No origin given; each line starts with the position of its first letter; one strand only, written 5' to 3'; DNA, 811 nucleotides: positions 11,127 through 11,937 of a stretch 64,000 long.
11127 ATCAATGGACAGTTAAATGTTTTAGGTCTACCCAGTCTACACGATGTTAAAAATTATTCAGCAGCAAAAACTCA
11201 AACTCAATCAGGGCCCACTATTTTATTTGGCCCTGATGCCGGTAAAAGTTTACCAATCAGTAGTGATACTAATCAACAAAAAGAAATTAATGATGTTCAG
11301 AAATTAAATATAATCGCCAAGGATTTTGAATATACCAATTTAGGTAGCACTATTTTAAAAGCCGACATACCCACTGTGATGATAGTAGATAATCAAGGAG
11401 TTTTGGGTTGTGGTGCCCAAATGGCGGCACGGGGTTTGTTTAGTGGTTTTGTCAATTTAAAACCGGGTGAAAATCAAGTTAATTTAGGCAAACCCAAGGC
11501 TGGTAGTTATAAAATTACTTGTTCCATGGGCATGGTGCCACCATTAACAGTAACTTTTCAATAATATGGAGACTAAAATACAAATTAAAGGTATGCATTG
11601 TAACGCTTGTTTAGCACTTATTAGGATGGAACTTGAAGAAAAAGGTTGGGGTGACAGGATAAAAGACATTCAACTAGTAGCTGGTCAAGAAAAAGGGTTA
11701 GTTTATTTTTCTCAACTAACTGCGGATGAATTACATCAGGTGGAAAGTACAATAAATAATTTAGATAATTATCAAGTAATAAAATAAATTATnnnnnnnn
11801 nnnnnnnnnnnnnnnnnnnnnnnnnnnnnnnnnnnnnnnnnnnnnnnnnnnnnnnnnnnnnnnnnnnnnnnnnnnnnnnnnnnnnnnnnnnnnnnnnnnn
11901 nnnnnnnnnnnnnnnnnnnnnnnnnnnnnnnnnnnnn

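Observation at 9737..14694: Copper-homeostasis operon csoR-(HMA-fused permease)-copZ-copA with a CsoR-type palindromic operator over the -10, plus flanking redox genes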

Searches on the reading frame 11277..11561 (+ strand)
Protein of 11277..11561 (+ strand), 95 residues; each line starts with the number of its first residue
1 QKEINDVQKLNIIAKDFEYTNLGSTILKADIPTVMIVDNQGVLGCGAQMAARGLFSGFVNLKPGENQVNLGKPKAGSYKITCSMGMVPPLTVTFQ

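Call 27: search_solved_structures(query=A3, max_evalue=10, show_alignments=3)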
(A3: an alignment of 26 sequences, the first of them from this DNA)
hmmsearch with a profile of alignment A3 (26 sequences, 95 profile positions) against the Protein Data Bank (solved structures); distinct sequences matched with E-value up to 10: 0.
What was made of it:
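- A narrow profile found nothing in the PDB (call 27).
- Tried and rejected: A profile of the C-terminal domain built from close orthologues only (A3) found nothing in the PDB even at E 10 (call 27).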

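Call 37: predict_structure(alignment_id=A3)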
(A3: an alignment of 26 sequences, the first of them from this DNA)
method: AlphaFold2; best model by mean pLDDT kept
length: 95 residues; sequences in the alignment: 26
mean_pLDDT: 89.7   pTM: 0.78
mean pLDDT of the five models: 89.7, 86.8, 85.6, 85.6, 85.0
residues with pLDDT >= 90: 70; 70-90: 20; 50-70: 2; < 50: 3
segments of 3 or more residues with pLDDT < 50: 1-3
pLDDT, mean of each block of 10 residues (from residue 1): 69 94 89 95 91 91 95 95 88 94
secondary structure, 60 per line:
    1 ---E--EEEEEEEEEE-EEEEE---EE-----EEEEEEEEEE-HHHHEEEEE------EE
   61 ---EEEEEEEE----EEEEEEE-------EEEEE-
elements in order: E7-16 E18-22 E33-42 H44-47 E48-52 E64-71 E76-82 E90-94

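Call 39: fold_search(model_id=the predicted structure, library=pdb)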
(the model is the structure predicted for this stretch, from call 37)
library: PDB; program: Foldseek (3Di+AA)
matches with E <= 10: 1025; with E <= 0.001: 15
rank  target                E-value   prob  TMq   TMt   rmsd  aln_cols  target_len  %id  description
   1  4f2e                  4.1e-05  1.00  0.77  0.75   3.3       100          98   21  Crystal structure of the Streptococcus pneumoniae D39 copper chaperone CupA with Cu(I) (released 2013-01-30)
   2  5u7n_A                4.6e-05  1.00  0.76  0.64   2.5        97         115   16  CRYSTAL STRUCTURE OF A CHIMERIC CUA DOMAIN (SUBUNIT II) OF CYTOCHROME BA3 FROM THERMUS THERMOPHILUS WITH THE AMICYANIN (released 2017-11-22)
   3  5u7n_D                1.1e-04  1.00  0.77  0.65   2.4        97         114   15  CRYSTAL STRUCTURE OF A CHIMERIC CUA DOMAIN (SUBUNIT II) OF CYTOCHROME BA3 FROM THERMUS THERMOPHILUS WITH THE AMICYANIN (released 2017-11-22)
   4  5u7n_G                1.2e-04  1.00  0.75  0.65   2.3        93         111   16  CRYSTAL STRUCTURE OF A CHIMERIC CUA DOMAIN (SUBUNIT II) OF CYTOCHROME BA3 FROM THERMUS THERMOPHILUS WITH THE AMICYANIN (released 2017-11-22)
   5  5u7n_B                1.2e-04  1.00  0.74  0.62   2.4        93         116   17  CRYSTAL STRUCTURE OF A CHIMERIC CUA DOMAIN (SUBUNIT II) OF CYTOCHROME BA3 FROM THERMUS THERMOPHILUS WITH THE AMICYANIN (released 2017-11-22)
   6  5u7n_E                1.5e-04  1.00  0.73  0.63   2.4        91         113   16  CRYSTAL STRUCTURE OF A CHIMERIC CUA DOMAIN (SUBUNIT II) OF CYTOCHROME BA3 FROM THERMUS THERMOPHILUS WITH THE AMICYANIN (released 2017-11-22)
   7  2cua_A                1.8e-04  1.00  0.68  0.55   2.9       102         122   16  THE CUA DOMAIN OF CYTOCHROME BA3 FROM THERMUS THERMOPHILUS (released 1999-05-28)
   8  6pty_A                2.1e-04  1.00  0.76  0.62   2.5       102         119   17  Soluble model of human CuA (Tt3Lh) (released 2019-11-20)
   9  5u7n_F                2.3e-04  1.00  0.74  0.66   2.3        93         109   15  CRYSTAL STRUCTURE OF A CHIMERIC CUA DOMAIN (SUBUNIT II) OF CYTOCHROME BA3 FROM THERMUS THERMOPHILUS WITH THE AMICYANIN (released 2017-11-22)
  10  8vuk                  5.1e-04  1.00  0.69  0.73   2.9        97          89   12  The crystal structure of Brucella abortus FtrB at 1.3 Angstrom resolution (released 2025-01-22)
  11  6ptt_A                6.5e-04  1.00  0.72  0.59   2.6        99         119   17  Soluble model of Arabidopsis thaliana CuA (Tt3LAt) (released 2019-11-20)
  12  1ehk_B                7.4e-04  1.00  0.70  0.43   3.0       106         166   15  CRYSTAL STRUCTURE OF THE ABERRANT BA3-CYTOCHROME-C OXIDASE FROM THERMUS THERMOPHILUS (released 2001-02-22)
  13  4f2f                  8.8e-04  1.00  0.71  0.68   2.6        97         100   16  Crystal structure of the metal binding domain (MBD) of the Streptococcus pneumoniae D39 Cu(I) exporting P-type ATPase Co (released 2013-01-30)
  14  2qpe_B                9.4e-04  1.00  0.72  0.44   3.1       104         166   14  An unexpected outcome of surface-engineering an integral membrane protein: Improved crystallization of cytochrome ba3  (released 2007-12-11)
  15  4hci_A                9.4e-04  1.00  0.58  0.62   3.6        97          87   13  Uncharacterized Cupredoxin-like Domain Protein Cupredoxin_1 from Bacillus anthracis (released 2012-10-17)
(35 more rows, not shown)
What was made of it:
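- One is the TlpA-CoxB mixed disulfide 4TXV, in which a cupredoxin cysteine pair is reduced by a thioredoxin-like protein (call 39).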

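Call 52: search_protein_representatives(protein=window:11277-11561:+)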
Query: 95 residues. Proteins with E-value up to 0.001 (for the whole library): 84; up to 1e-10: 36; up to 1e-30: 0. The best 84 are listed.
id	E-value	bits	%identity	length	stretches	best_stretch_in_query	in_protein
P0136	1.4e-30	121.3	63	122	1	7-95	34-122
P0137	5.1e-28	113.2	53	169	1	4-95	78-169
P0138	5.8e-26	106.6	55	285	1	7-94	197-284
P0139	1.0e-25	105.8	58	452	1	7-93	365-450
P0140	1.0e-24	102.6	56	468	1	5-91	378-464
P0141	3.1e-24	101.1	55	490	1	7-94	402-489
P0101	3.5e-24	100.9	56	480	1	7-93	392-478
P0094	5.2e-24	100.4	59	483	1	6-92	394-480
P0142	7.2e-24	99.9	56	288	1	6-93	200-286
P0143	1.9e-23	98.5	51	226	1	7-94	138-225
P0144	6.6e-22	93.6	63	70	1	26-94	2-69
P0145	1.3e-21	92.7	51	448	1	5-94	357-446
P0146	5.1e-21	90.8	52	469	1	7-94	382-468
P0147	1.4e-20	89.4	51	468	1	2-93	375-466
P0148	1.4e-20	89.4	51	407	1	4-93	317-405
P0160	7.4e-15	71.1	45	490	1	5-88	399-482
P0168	6.5e-11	58.5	38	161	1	9-93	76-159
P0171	4.0e-10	56.0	42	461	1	8-93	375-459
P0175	3.9e-09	52.8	35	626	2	28-88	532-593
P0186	4.3e-07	46.2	42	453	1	27-92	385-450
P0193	4.5e-06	43.0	37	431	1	5-94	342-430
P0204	1.1e-04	38.5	33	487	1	8-89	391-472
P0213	6.7e-04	36.1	35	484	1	6-88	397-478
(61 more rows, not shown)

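Call 68: list_cluster_members(proteins=[P0139, P0145, P0160, P0171, P0186, P0193, P0204, P0213, P0168, P0175])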
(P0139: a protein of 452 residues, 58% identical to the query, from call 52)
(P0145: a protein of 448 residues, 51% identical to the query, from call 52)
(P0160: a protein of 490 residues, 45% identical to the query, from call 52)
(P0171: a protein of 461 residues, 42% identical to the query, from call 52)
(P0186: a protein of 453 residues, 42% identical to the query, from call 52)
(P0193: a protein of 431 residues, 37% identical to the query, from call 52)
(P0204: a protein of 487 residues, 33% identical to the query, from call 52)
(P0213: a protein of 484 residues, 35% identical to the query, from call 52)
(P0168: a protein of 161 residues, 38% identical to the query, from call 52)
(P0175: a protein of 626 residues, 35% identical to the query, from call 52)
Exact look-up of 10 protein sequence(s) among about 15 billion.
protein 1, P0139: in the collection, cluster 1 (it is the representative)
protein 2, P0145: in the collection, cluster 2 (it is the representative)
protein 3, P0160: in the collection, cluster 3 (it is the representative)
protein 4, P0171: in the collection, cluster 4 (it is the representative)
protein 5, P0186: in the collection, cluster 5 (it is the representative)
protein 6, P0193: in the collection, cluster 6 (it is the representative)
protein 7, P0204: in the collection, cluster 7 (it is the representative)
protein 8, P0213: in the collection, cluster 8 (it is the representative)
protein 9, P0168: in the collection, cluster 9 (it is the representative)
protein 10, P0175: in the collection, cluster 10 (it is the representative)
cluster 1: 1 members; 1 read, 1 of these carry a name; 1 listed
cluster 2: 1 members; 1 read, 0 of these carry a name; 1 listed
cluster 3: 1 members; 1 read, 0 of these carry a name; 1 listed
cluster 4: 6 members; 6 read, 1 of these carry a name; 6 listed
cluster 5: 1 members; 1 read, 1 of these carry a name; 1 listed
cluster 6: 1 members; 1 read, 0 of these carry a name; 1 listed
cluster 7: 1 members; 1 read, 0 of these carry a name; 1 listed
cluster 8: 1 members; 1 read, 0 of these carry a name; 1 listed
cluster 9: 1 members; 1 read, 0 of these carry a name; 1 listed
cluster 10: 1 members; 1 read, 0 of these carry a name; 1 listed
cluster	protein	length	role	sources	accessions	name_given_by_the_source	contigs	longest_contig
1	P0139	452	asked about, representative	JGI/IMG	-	uncharacterized protein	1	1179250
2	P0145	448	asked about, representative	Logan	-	-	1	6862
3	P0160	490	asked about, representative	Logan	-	-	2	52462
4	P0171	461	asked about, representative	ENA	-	-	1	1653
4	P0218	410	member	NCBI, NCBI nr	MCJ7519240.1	MAG: sulfite exporter TauE/SafE family protein, partial [Anaerolineaceae bacterium] | sulfite exporter TauE/SafE family protein [Anaerolineaceae bacterium]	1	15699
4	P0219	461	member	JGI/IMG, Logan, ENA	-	-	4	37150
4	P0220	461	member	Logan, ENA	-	-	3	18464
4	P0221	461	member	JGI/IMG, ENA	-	-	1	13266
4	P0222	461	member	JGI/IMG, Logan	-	-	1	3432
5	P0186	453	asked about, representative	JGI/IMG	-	uncharacterized protein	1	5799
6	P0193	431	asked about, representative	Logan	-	-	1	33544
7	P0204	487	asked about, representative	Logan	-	-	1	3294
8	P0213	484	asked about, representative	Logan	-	-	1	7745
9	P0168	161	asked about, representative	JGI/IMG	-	-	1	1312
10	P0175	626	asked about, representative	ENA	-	-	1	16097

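Call 71: search_solved_structures(query=A4, max_evalue=10, show_alignments=3)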
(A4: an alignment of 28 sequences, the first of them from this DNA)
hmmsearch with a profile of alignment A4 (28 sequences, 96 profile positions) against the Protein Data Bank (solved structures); distinct sequences matched with E-value up to 10: 22.
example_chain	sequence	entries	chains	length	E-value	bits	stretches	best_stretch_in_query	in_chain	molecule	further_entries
2mry_A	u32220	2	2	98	6.9e-19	70.8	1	2-94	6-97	Uncharacterized protein | CupA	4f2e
4f2f_A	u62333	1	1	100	7.5e-15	57.9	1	6-96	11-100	Cation-transporting ATPase, E1-E2 family protein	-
4hcf_A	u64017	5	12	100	9.2e-05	25.5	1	8-90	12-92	Cupredoxin 1 | Cytochrome B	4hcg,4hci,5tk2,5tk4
1iby_A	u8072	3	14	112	0.002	21.3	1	21-84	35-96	NITROSOCYANIN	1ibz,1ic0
6kol_A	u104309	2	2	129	0.0057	19.8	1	10-84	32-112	Blue (Type 1) copper domain protein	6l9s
6pty_A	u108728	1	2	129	0.0093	19.1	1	8-84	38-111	Cytochrome c oxidase subunit 2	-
5u7n_A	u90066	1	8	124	0.02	18.1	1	8-84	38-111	Cytochrome c oxidase subunit 2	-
2yev_B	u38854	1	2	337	0.024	17.8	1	24-83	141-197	CYTOCHROME C OXIDASE SUBUNIT 2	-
6ptt_A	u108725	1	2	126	0.032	17.4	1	8-84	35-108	Cytochrome c oxidase subunit 2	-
2lln_A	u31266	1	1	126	0.058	16.6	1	8-83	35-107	Cytochrome c oxidase subunit 2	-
2cua_A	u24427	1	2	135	0.07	16.3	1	8-84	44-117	PROTEIN (CUA)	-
2fwl_B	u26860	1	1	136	0.072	16.3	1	8-84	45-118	Cytochrome c oxidase subunit II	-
3eh3_B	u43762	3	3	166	0.12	15.6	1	8-83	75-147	Cytochrome c oxidase subunit 2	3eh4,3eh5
3s33_B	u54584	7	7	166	0.12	15.6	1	8-83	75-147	Cytochrome c oxidase subunit 2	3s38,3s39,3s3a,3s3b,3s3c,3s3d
2qpe_B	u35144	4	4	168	0.12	15.5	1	8-83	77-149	Cytochrome c oxidase subunit 2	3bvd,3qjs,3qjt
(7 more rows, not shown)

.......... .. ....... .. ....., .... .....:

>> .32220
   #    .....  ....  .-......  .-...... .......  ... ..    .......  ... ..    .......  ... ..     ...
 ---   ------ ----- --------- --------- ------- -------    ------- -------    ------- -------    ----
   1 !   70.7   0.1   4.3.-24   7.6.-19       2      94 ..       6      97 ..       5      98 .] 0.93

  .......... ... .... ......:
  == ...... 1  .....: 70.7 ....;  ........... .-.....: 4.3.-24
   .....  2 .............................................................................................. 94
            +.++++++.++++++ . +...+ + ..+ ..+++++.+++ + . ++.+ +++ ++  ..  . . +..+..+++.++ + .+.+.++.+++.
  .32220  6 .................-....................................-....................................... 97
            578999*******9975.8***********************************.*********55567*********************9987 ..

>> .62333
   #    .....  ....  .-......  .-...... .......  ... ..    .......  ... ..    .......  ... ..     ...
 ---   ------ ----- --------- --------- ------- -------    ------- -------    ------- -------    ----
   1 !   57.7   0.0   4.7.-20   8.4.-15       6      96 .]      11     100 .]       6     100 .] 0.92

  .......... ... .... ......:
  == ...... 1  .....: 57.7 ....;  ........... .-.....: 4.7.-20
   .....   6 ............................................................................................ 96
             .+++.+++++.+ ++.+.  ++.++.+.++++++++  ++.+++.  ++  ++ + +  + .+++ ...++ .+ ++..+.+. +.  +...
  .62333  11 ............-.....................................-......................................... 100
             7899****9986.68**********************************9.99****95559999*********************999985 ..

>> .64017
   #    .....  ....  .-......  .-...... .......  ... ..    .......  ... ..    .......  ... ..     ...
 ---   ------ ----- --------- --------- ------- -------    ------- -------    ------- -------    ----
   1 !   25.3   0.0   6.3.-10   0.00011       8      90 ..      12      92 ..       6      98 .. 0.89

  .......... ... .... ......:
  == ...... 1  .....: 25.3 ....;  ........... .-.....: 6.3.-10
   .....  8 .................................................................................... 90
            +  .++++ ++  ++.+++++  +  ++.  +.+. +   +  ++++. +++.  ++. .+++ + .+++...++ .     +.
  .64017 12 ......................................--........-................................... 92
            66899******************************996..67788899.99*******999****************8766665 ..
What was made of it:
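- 11286..11561 (+): Extracytoplasmic CupA-family cupredoxin domain (residues 403-494) with Cys444 ... Cys481-Ser-Met483-Gly-Met485. Profile A4 against PDB: CupA E 6.9e-19 and the pneumococcal CopA metal-binding domain E 7.5e-15, with ligands aligned (call 71).
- On CupA family (Cupredoxin_1, PF13473, CupA-type site): The family profile A4, headed by the window domain, hits CupA at E 6.9e-19 end to end (call 71).
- The C-terminal domain is homologous to the Cu(I) chaperone CupA, with all four ligands aligned (calls 39, 71).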

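Call 72: search_protein_families(library=pfam, alignment_id=A4, max_evalue=0.01)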
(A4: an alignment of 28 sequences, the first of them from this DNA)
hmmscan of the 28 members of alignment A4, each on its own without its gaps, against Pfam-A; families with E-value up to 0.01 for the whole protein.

A. member 1, seq(95 aa): 0 families

B. families by the number of members that match (of 28 scanned): 2 families
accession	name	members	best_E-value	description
PF13473.12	Cupredoxin_1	23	1.1e-18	Cupredoxin-like domain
PF07495.19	Y_Y_Y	1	0.0034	Y_Y_Y domain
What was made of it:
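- On CupA family (Cupredoxin_1, PF13473, CupA-type site): 23 of 28 members hit PF13473 (call 72).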

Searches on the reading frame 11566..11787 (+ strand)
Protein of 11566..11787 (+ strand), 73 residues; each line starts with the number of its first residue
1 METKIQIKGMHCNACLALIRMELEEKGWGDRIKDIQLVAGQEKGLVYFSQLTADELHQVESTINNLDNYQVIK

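Call 3: search_protein_families(library=pfam, proteins=[window:11566-11787:+], max_evalue=0.01)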
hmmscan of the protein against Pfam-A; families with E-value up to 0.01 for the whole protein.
window:11566-11787:+ (73 aa): 0 families

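Call 4: search_protein_families(library=ncbifam, proteins=[window:11566-11787:+], max_evalue=0.01)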
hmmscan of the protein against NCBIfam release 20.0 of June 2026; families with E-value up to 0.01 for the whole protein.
window:11566-11787:+ (73 aa): 2 families
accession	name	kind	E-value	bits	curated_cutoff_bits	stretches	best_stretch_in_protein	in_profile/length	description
NF033794.2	chaper_CopZ_Eh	exception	0.00064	19.8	95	1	3-53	2-49/68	copper chaperone CopZ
NF033556.1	MerTP_fusion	equivalog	0.0014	18.2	180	1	2-70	121-184/186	mercuric transport protein MerTP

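Call 5: search_protein_families(library=pfam, proteins=[window:11566-11784:+], max_evalue=10)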
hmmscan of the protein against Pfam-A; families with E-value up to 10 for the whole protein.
seq(73 aa): 1 family
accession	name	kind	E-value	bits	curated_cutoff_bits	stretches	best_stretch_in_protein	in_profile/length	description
PF20585.4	Pectate_lyase_5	-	0.024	15.2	24.3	1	23-69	75-120/126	Putative pectate lyase-like adhesive domain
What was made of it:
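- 11566..11787 (+): copZ-like 73-aa metallochaperone with GMHCNAC. No Pfam hit (calls 3, 5).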

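Call 88: search_solved_structures(query=window:11566-11784:+, max_evalue=1, show_alignments=1)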
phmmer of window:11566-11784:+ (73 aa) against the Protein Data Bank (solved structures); distinct sequences matched with E-value up to 1: 10.
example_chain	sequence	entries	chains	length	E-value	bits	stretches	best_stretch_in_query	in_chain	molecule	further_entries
1cpz_A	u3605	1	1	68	0.013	18.9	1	5-66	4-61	Copper chaperone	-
7xuk_A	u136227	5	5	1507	0.026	17.9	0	5-27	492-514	Copper-transporting ATPase 2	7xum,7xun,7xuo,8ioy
1fvq_A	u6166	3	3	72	0.1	16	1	4-59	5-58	COPPER-TRANSPORTING ATPASE | Probable copper-transporting ATPase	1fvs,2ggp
1aw0_A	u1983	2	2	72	0.14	15.5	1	2-53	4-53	MENKES COPPER-TRANSPORTING ATPASE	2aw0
2ew9_A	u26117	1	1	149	0.2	15.1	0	5-40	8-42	Copper-transporting ATPase 2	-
3fry_A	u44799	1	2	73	0.33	14.4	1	5-43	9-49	Probable copper-exporting P-type ATPase A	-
2rml_A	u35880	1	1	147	0.37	14.2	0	2-25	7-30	Copper-transporting P-type ATPase copA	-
2l3m_A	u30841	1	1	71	0.44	14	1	4-53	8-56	Copper-ion-binding protein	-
1p6t_A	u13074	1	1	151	0.46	13.9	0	2-24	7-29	Potential copper-transporting ATPase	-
1s6o_A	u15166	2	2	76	0.96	12.9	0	4-54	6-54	Copper-transporting ATPase 1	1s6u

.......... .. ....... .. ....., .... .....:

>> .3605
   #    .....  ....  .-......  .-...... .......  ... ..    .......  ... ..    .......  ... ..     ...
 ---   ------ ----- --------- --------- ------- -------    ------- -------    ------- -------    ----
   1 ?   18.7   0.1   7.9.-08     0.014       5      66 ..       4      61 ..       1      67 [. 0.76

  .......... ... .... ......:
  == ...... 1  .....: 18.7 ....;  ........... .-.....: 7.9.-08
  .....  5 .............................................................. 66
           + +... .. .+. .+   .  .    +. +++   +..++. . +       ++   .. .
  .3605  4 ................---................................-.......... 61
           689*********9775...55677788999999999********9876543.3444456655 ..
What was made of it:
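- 11566..11787 (+): Only weak matches: NCBIfam CopZ 19.8 bits (call 4) and E. hirae CopZ 1CPZ, E 0.013 (call 88).
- On CopZ / HMA metallochaperone: E. hirae CopZ matches at E 0.013 (call 88).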
